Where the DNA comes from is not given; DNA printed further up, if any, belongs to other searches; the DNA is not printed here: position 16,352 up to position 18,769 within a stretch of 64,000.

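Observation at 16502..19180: Tandem metallophosphoesterase with a degenerate N-terminal catalytic domain, next to an SSB that lacks the acidic C-terminal tail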

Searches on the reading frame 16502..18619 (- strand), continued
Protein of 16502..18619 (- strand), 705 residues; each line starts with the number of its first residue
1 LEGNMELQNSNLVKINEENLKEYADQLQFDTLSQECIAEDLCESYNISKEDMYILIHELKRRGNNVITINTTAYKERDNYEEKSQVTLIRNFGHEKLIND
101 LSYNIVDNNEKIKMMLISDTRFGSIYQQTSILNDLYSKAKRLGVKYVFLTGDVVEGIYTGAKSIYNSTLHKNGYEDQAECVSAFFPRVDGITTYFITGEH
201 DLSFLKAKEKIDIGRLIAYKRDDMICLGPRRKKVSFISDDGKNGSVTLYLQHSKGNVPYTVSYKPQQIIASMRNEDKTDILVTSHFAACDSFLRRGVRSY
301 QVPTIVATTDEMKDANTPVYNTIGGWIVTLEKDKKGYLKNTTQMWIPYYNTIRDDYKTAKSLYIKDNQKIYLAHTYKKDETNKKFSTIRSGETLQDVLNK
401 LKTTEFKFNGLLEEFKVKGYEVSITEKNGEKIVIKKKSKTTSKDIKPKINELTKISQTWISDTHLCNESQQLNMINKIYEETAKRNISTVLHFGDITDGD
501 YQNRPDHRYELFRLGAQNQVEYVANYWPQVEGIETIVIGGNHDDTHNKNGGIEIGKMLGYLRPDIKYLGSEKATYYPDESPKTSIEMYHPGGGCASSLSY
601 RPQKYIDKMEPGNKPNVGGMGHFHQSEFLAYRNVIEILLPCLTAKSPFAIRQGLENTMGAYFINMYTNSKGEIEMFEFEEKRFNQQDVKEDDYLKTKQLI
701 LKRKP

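Call 42: find_related_loci(query=A5, collection=metagenome_contigs, flank=7000)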
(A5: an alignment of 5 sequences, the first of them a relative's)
Query A5 (336 aa) in metagenome_contigs; peptide patterns used: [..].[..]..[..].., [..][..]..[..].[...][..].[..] (x = any residue, [..] = any of these).
269 stretches matched a pattern; 107 encode a relative of the query (tblastn E <= 1e-3); the best 80 are kept; 80 distinct loci.
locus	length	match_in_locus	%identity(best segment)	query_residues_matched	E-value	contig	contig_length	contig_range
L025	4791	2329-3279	46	9-331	2e-88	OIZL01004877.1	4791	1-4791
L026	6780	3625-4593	47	1-330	9e-86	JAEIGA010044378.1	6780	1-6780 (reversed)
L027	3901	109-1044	46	18-334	2e-82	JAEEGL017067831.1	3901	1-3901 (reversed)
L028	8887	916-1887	46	3-334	5e-82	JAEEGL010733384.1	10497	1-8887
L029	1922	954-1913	43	3-317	1e-82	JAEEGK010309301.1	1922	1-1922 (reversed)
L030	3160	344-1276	44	18-334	5e-79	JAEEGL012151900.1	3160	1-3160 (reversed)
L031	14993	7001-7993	43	1-327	4e-77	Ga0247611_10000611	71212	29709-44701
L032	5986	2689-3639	44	15-327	2e-77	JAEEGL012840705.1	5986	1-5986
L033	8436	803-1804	42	3-330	5e-76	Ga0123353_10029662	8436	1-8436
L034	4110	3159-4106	44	3-313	1e-75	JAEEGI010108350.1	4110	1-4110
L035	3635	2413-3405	43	13-329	4e-75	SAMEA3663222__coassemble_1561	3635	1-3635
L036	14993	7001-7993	43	13-329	1e-74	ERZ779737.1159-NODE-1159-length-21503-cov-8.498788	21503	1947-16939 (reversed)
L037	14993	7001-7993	43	13-329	1e-74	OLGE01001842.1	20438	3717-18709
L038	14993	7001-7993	43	13-329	2e-74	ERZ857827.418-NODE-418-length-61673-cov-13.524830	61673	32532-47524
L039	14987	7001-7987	42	16-329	7e-74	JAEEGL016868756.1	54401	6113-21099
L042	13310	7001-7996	40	1-327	3e-73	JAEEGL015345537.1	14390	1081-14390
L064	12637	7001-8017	40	1-329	5e-68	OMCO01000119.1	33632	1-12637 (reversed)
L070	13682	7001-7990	38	1-333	6e-65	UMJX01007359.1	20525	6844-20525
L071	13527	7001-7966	38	9-333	8e-65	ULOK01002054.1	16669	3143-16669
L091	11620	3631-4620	36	1-332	5e-52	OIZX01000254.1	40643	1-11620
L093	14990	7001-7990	37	1-332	1e-51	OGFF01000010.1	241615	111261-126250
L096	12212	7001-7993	36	1-333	2e-51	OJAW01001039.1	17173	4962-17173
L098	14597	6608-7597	35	1-332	5e-51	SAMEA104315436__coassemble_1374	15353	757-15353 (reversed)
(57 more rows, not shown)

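Call 43: find_related_loci(query=A6, collection=viral_contigs, flank=8000)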
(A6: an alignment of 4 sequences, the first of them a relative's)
Query A6 (324 aa) in viral_contigs; peptide patterns used: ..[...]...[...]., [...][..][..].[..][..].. (x = any residue, [..] = any of these).
108 stretches matched a pattern; 19 encode a relative of the query (tblastn E <= 1e-3); 19 distinct loci.
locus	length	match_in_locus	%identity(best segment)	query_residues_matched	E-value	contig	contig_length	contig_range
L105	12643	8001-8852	48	35-320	2e-83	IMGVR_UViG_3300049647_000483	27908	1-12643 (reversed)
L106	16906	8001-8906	32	8-315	3e-49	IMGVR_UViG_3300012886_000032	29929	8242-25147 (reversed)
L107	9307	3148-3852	39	47-284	3e-49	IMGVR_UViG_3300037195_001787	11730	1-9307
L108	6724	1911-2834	33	8-306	4e-46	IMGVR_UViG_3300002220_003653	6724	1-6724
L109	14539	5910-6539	39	84-294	5e-43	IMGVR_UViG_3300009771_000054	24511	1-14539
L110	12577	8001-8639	38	81-294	9e-42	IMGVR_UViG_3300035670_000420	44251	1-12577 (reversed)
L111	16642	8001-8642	36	80-294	4e-41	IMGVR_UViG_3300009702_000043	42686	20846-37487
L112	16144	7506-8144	38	81-294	8e-40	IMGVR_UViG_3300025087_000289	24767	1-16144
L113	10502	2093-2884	34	21-289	2e-39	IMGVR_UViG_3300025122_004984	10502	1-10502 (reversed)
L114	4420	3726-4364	38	81-294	1e-39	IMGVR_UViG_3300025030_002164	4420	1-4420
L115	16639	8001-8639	38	81-294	8e-40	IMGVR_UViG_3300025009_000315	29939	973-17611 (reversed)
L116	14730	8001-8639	38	81-294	2e-39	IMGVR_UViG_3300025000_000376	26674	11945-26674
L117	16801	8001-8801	30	14-293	6e-36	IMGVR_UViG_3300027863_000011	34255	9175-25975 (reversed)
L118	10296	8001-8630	37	81-288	5e-36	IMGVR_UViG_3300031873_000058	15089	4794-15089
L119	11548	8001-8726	34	81-316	4e-36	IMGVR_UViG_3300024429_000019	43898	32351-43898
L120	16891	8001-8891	29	13-310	2e-32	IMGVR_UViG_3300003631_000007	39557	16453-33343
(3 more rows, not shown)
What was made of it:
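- Tried and rejected: The smaller sets A5 and A6 worked (calls 42, 43).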

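Call 48: search_protein_families(library=pfam, proteins=[L091:286-2667:+, L098:9814-10674:+, L096:11063-11509:+, L093:10917-14630:+, L071:959-4588:+, L070:9060-10391:+, L071:10364-12265:+, L042:9041-9583:+, L032:303-2570:+, L064:4248-6884:+], max_evalue=0.0001)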
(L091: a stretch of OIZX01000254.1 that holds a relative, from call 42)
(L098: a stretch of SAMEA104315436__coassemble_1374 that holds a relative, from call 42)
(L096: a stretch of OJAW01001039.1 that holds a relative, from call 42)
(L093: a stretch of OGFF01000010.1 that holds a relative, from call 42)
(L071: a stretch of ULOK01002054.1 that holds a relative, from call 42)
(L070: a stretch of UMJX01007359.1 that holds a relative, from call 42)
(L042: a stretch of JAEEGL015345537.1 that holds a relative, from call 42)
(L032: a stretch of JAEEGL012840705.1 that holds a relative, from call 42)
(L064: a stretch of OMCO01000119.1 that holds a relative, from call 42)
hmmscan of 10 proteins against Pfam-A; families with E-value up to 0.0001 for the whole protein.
L091:286-2667:+ (793 aa): 4 families
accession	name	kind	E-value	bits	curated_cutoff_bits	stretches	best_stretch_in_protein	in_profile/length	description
PF09364.15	XFP_N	-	2.9e-139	464.4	23.7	1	49-377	31-363/364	XFP N-terminal domain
PF03894.20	XFP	-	1.5e-82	276.1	22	1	406-580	2-176/177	D-xylulose 5-phosphate/D-fructose 6-phosphate phosphoketolase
PF09363.15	XFP_C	-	1.8e-81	272.9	23.4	1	592-788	1-201/202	XFP C-terminal domain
PF05103.18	DivIVA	-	6.4e-05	23.4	28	0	4-53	8-57/131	DivIVA protein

L098:9814-10674:+ (286 aa): 0 families

L096:11063-11509:+ (148 aa): 1 family
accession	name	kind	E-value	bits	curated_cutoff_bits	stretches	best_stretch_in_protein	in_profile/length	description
PF01741.23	MscL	-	2.5e-43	147.8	27.4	1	4-136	1-123/123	Large-conductance mechanosensitive channel, MscL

L093:10917-14630:+ (1237 aa): 1 family
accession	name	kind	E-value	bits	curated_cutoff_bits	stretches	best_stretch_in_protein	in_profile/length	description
PF12850.12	Metallophos_2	-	5.1e-06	27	27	1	964-1083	2-90/154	Calcineurin-like phosphoesterase superfamily domain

L071:959-4588:+ (1209 aa): 5 families
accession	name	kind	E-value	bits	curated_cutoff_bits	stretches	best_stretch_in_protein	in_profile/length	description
PF04997.17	RNA_pol_Rpb1_1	-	1.8e-88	297.4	39.7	1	4-330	2-312/312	RNA polymerase Rpb1, domain 1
PF04998.22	RNA_pol_Rpb1_5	-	3.2e-60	204.3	28.5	1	771-1132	1-265/267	RNA polymerase Rpb1, domain 5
PF00623.25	RNA_pol_Rpb1_2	-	2e-43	149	25.3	1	332-473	1-165/166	RNA polymerase Rpb1, domain 2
PF04983.23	RNA_pol_Rpb1_3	-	2.2e-40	138.6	28.9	1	477-662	1-162/162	RNA polymerase Rpb1, domain 3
PF05000.22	RNA_pol_Rpb1_4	-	7e-14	52.1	24.8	1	691-756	1-79/107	RNA polymerase Rpb1, domain 4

L070:9060-10391:+ (443 aa): 2 families
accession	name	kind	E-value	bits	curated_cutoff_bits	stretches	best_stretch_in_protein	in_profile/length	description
PF01171.26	ATP_bind_3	-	7.9e-60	202.1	27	1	20-198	2-182/182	PP-loop family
PF11734.13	TilS_C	-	3.2e-13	49.3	22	1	367-432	3-68/74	TilS substrate C-terminal domain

L071:10364-12265:+ (633 aa): 6 families
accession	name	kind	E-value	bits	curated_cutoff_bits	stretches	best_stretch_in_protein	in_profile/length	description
PF01434.24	Peptidase_M41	-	2.8e-70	236.5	29.9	1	419-602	4-189/191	Peptidase family M41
PF00004.35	AAA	-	5.5e-46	156.7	21.2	1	203-335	1-130/131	ATPase family associated with various cellular activities (AAA)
PF17862.7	AAA_lid_3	-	1.8e-15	56.6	27.2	1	359-402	2-45/45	AAA+ lid domain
PF06480.20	FtsH_ext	-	1.5e-09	38.4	25.5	1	13-108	4-101/103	FtsH Extracellular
PF07728.20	AAA_5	-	5.4e-06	26.9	22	1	202-324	1-137/139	AAA domain (dynein-related subfamily)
PF13191.12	AAA_16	-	8.2e-05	23.6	32.6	0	197-233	21-58/167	AAA ATPase domain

L042:9041-9583:+ (180 aa): 1 family
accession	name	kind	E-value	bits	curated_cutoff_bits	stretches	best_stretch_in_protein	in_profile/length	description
PF00300.27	His_Phos_1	-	5.3e-44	150.7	21.7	1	6-179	1-183/194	Histidine phosphatase superfamily (branch 1)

L032:303-2570:+ (755 aa): 0 families

L064:4248-6884:+ (878 aa): 6 families
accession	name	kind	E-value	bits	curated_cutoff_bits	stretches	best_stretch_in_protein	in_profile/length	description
PF00122.25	E1-E2_ATPase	-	2.5e-48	164.4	28.1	1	116-308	2-181/181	E1-E2 ATPase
PF00689.26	Cation_ATPase_C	-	5.7e-43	147.2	27.3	1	701-873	1-175/175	Cation transporting ATPase, C-terminus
PF00690.31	Cation_ATPase_N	-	6.4e-18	64.6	20.4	1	9-76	1-69/69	Cation transporter/ATPase, N-terminus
PF00702.32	Hydrolase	-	7e-17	62.9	26.4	1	508-632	85-191/191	haloacid dehalogenase-like hydrolase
PF08282.18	Hydrolase_3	-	3.2e-08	34.1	20.9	1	604-657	195-248/255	haloacid dehalogenase-like hydrolase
PF13246.12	Cation_ATPase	-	9.7e-06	26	21.7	1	383-459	2-90/91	Cation transport ATPase (P-type)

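Call 51: search_protein_families(library=phrogs, proteins=[L105:663-2294:+, L105:2686-5082:+, L105:5605-6552:+, L112:975-2981:+, L112:5783-6595:+, L107:4517-5947:+, L107:6581-8638:+, L120:5279-7639:+, L120:9914-11881:+, L111:5486-7306:+], max_evalue=0.00001)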
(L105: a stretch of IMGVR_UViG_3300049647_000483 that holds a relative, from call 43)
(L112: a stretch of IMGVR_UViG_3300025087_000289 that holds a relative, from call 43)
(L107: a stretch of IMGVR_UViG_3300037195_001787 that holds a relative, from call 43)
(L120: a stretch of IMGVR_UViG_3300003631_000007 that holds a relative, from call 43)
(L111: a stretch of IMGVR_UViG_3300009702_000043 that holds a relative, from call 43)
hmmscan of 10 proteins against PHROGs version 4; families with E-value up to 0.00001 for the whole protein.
L105:663-2294:+ (543 aa): 14 families
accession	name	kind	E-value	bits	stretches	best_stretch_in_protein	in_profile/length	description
phrog_1535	-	tail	1.1e-30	107.6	2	347-539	950-1142/1152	tail length tape measure protein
phrog_991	-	tail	1.8e-25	89.8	1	134-531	565-923/1966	tail length tape measure protein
phrog_15478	-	tail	3.8e-13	50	1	317-486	221-393/456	tail length tape measure protein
phrog_1272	-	tail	1.1e-10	41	1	130-471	835-1107/1606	tail length tape measure protein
phrog_5493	-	tail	1.1e-09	38.2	1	141-435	500-796/1102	tail length tape measure protein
phrog_4200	-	tail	1.2e-09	38.3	1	127-514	334-643/732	tail length tape measure protein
phrog_167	-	tail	5e-08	32.1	1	56-466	749-1029/1555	tail length tape measure protein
phrog_58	-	tail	9.3e-08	31.9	1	253-434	652-895/1544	tail length tape measure protein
phrog_305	-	tail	2.3e-07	30.8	1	131-412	401-637/1001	tail length tape measure protein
phrog_8462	-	tail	3.9e-07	30.2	0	267-441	309-468/672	tail length tape measure protein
phrog_3981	-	tail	1.2e-06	28.9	0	317-435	344-460/584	tail length tape measure protein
phrog_30543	-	tail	2e-06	26.9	1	329-458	775-908/1167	tail length tape measure protein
phrog_4070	-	tail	5e-06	25.9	1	303-415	101-211/989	tail length tape measure protein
phrog_5448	-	tail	5.8e-06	24.4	1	310-434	1627-1749/3103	tail length tape measure protein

L105:2686-5082:+ (798 aa): 5 families
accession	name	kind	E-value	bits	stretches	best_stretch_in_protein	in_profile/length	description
phrog_6616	-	tail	4.2e-14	52.5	1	82-296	122-337/991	tail protein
phrog_819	-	tail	9.9e-11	41.5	1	139-293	135-285/1024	tail protein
phrog_22546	-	unknown function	1.9e-08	33.4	1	515-608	1035-1124/1386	-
phrog_11785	-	head and packaging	2.3e-08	34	1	511-570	406-463/770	minor head protein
phrog_1775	-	head and packaging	5.9e-08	31.7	1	508-565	1162-1222/1609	minor head protein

L105:5605-6552:+ (315 aa): 0 families

L112:975-2981:+ (668 aa): 0 families

L112:5783-6595:+ (270 aa): 1 family
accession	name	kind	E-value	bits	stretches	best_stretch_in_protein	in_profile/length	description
phrog_435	-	lysis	5.3e-11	43.2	1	1-179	112-287/556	endolysin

L107:4517-5947:+ (476 aa): 3 families
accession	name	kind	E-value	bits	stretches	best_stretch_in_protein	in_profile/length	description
phrog_979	-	head and packaging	1.4e-20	74.6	1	17-272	155-443/642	terminase large subunit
phrog_5653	-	head and packaging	1.8e-06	28.8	1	234-341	1-100/199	terminase large subunit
phrog_38319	-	unknown function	7.6e-06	26.5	0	61-236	43-224/271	-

L107:6581-8638:+ (685 aa): 0 families

L120:5279-7639:+ (786 aa): 2 families
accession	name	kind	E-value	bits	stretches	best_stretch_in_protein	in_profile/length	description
phrog_146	-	head and packaging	2.8e-53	182.7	1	85-516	55-471/587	portal protein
phrog_2859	-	unknown function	3.1e-11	43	1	495-598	154-257/740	-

L120:9914-11881:+ (655 aa): 1 family
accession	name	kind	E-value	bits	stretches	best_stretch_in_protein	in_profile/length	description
phrog_760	-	unknown function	2.6e-14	54.3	1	4-183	10-189/447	-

L111:5486-7306:+ (606 aa): 11 families
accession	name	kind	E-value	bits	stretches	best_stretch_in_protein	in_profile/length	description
phrog_906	-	DNA, RNA and nucleotide metabolism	1e-28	101.6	1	248-488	483-702/872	DNA polymerase/primase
phrog_3123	-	unknown function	4.2e-19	69.5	1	202-488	243-542/583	-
phrog_695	-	DNA, RNA and nucleotide metabolism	3e-15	57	1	19-254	24-272/704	DNA polymerase/primase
phrog_25693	-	unknown function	2.7e-13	50.3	1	277-460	37-211/405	-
phrog_1156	-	DNA, RNA and nucleotide metabolism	5.6e-13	49.3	1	13-115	24-130/855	DNA primase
phrog_6357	-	unknown function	5.3e-10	40.1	1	283-359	22-92/321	-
phrog_239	-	DNA, RNA and nucleotide metabolism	8.7e-10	39.2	1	238-472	325-543/801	DNA primase/helicase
phrog_5852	-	DNA, RNA and nucleotide metabolism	1.4e-09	38.6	1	33-148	117-233/242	DNA polymerase/primase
phrog_2850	-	unknown function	1.4e-09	38.4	0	281-341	147-206/465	-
phrog_1284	-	unknown function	8.3e-08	32.9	1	282-465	25-204/306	-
phrog_6012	-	DNA, RNA and nucleotide metabolism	8e-06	26.3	0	248-348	102-205/447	DNA helicase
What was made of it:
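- Phage contexts of C-type singles are heterogeneous: tail, endolysin, terminase, portal, primase (call 51).
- Tried and rejected: C-type singles sit beside tape-measure or tail, endolysin, terminase, portal or primase genes (call 51).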

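Call 66: predict_structure(alignment_id=A8)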
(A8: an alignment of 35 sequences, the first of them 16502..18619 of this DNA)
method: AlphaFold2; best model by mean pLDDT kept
length: 705 residues; sequences in the alignment: 35
mean_pLDDT: 88.0   pTM: 0.78
mean pLDDT of the five models: 88.0, 87.6, 87.4, 87.1, 86.0
residues with pLDDT >= 90: 412; 70-90: 236; 50-70: 42; < 50: 15
segments of 3 or more residues with pLDDT < 50: 1-6, 375-377, 439-442
pLDDT, mean of each block of 10 residues (from residue 1): 48 84 83 79 87 87 79 62 75 64 91 97 94 95 96 92 88 89 93 96 83 91 93 92 90 84 91 91 92 95 93 79 96 93 95 86 78 57 82 90 88 75 86 72 73 97 96 97 97 95 86 93 96 97 93 94 96 96 96 83 91 91 94 94 91 91 97 96 94 93 72
secondary structure, 60 per line:
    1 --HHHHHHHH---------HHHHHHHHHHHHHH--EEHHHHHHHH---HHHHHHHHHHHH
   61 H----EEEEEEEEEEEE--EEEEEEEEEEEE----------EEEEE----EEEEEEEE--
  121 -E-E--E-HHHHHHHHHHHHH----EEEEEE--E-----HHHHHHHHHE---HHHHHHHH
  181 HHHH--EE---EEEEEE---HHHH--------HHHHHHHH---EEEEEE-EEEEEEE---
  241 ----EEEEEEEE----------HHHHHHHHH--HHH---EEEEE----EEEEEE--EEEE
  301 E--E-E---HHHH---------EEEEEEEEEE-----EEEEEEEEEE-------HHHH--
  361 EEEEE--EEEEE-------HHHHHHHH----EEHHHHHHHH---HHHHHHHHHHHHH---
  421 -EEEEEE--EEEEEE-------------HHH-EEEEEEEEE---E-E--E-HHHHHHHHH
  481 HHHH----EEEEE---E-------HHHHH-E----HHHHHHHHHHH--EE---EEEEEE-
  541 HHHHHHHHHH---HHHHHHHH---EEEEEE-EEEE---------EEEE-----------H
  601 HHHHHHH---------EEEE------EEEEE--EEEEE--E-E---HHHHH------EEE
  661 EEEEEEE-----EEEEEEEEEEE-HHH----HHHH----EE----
elements in order (helices of 4 or more, strands of 3 or more residues): H3-10 H20-33 H38-45 H49-61 E66-77 E80-91 E102-106 E111-118 H129-141 E146-151 H160-168 H173-184 E192-197 H201-204 H213-220 E224-229 E231-237 E245-252 H263-271 E280-284 E289-294 E297-301 H310-313 E323-332 E338-347 H355-358 E361-365 E368-372 H380-387 H394-401 H405-417 E422-427 E430-435 E453-461 H472-484 E489-493 H505-509 H516-526 E534-539 H541-550 H554-561 E565-570 E572-575 E585-588 H600-607 E617-620 E627-631 E634-638 H647-651 E658-667 E673-683 H692-695
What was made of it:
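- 18344..18571 (-): Winged-helix module 1 (about residues 17-92: three helices followed by a long beta-hairpin wing). AF2 secondary structure (call 66).
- On PolD DP1 / polymerase B-subunit family (NF003118, PF04042, COG1311): Only a winged helix plus one short strand (102-106) precedes motif I in each unit (AF2 secondary structure, call 66).
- The AF2 model has pLDDT 88 and pTM 0.78 for the whole chain (call 66).
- Tried and rejected: Adding divergent tandems and split units (A8) raised pLDDT to 88 (call 66).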

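Call 76: list_cluster_members(proteins=[P0121, P0122, P0127, P0129, P0130, P0149, P0151, P0156, P0170, P0193])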
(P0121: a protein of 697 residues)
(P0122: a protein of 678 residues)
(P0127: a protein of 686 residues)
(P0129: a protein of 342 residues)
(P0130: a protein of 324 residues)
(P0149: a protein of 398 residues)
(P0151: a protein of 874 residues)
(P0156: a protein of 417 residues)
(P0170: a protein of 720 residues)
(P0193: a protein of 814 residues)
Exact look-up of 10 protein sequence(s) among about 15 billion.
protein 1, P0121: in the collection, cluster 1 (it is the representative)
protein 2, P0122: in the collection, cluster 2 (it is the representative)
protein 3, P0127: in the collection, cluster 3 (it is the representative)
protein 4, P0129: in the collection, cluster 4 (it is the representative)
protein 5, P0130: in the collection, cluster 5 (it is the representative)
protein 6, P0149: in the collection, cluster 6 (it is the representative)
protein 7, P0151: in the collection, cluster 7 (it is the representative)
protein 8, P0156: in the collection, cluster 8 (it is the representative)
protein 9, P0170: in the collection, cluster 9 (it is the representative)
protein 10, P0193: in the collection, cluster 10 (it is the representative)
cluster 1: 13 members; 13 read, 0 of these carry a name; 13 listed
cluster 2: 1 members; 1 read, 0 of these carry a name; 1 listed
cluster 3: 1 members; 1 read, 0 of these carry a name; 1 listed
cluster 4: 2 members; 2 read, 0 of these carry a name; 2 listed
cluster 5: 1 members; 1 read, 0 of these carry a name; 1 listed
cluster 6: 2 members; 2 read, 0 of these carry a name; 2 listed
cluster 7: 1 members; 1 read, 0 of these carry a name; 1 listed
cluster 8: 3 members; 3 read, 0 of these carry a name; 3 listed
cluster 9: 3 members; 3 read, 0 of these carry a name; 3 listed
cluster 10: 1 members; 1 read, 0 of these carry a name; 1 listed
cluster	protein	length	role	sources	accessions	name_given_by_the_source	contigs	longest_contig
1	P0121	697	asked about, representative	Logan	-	-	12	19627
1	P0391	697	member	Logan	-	-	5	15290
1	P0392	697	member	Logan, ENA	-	-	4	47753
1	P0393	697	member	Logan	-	-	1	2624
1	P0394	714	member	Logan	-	-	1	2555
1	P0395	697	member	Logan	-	-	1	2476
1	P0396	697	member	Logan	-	-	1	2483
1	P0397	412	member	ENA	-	-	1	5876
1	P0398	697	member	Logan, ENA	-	-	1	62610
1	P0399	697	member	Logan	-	-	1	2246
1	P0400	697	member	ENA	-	-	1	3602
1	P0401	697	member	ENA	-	-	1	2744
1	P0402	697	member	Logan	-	-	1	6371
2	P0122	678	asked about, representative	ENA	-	-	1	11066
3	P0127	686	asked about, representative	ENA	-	-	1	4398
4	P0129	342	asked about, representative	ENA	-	-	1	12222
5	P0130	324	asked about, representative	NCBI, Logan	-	-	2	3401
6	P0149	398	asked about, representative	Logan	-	-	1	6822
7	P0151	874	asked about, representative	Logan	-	-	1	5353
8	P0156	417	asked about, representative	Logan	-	-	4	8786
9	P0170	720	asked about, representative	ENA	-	-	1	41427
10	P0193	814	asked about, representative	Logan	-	-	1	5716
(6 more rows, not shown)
